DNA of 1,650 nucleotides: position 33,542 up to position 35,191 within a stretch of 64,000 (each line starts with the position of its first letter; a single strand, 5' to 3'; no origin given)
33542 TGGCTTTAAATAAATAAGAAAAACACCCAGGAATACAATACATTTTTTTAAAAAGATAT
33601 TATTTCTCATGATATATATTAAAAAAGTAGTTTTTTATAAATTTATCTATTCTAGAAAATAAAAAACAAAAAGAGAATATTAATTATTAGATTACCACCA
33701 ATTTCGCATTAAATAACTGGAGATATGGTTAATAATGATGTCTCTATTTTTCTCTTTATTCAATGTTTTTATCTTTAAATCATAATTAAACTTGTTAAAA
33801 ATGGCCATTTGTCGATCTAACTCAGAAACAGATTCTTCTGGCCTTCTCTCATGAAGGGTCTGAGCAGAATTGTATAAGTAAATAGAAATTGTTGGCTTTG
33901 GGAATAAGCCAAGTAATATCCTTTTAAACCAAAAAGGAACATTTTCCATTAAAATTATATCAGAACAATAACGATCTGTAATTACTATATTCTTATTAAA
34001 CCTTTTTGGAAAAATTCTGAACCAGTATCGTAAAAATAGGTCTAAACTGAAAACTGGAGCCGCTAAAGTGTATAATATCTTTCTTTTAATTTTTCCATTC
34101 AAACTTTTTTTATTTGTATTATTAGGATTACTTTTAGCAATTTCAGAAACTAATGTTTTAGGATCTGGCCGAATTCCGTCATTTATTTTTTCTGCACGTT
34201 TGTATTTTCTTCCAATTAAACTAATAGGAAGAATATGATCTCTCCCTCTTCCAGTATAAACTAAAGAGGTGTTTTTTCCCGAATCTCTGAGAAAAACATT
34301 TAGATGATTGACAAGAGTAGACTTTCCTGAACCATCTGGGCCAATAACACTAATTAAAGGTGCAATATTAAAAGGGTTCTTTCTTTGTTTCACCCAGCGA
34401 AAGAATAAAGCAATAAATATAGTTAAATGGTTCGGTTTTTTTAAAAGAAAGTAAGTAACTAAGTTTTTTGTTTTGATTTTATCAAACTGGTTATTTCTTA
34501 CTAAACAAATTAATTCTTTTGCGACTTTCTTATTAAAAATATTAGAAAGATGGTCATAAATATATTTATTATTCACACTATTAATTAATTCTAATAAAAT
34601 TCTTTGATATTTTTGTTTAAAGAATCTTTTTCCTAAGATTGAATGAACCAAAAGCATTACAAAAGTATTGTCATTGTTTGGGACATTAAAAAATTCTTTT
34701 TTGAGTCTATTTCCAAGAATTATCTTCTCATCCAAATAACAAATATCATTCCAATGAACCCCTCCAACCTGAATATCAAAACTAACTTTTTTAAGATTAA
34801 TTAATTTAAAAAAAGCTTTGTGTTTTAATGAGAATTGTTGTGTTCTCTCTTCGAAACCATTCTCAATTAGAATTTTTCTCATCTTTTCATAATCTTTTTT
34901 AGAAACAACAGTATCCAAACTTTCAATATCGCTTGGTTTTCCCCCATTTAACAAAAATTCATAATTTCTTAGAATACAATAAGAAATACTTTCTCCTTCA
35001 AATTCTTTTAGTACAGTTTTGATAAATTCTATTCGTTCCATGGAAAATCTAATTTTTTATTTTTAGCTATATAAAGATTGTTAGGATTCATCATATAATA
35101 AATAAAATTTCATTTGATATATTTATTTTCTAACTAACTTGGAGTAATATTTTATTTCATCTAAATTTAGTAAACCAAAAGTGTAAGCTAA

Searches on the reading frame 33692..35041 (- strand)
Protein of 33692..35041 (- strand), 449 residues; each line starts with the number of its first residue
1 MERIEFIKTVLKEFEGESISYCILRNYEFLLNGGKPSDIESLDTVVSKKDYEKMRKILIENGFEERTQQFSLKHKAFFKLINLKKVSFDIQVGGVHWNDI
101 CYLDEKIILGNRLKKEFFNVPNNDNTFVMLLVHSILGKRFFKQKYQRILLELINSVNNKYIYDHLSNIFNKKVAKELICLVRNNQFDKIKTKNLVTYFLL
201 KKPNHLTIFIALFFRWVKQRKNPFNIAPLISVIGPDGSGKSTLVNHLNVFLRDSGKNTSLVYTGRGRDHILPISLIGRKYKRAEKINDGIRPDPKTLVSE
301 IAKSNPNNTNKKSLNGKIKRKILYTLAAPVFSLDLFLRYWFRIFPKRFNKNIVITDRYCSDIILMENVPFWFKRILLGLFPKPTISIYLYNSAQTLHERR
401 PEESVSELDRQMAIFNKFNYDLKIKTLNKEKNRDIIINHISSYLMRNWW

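Call 35: search_protein_families(library=pfam, proteins=[window:33692-35041:-], max_evalue=0.00001)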
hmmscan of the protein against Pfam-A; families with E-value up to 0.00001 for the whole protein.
window:33692-35041:- (449 aa): 0 families

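Call 74: search_protein_families(library=pfam, proteins=[window:33692-35041:-], max_evalue=0.01)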
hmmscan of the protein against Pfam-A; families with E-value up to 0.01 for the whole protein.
window:33692-35041:- (449 aa): 3 families
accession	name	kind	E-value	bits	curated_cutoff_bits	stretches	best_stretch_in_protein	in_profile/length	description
PF14907.12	NTP_transf_5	-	0.0041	17.1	31.2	1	42-134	97-191/249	Uncharacterised nucleotidyltransferase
PF13191.12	AAA_16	-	0.0061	17.5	32.6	0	228-278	25-71/167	AAA ATPase domain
PF13555.12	AAA_29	-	0.0084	16.3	27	0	228-249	23-44/61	P-loop containing region of AAA domain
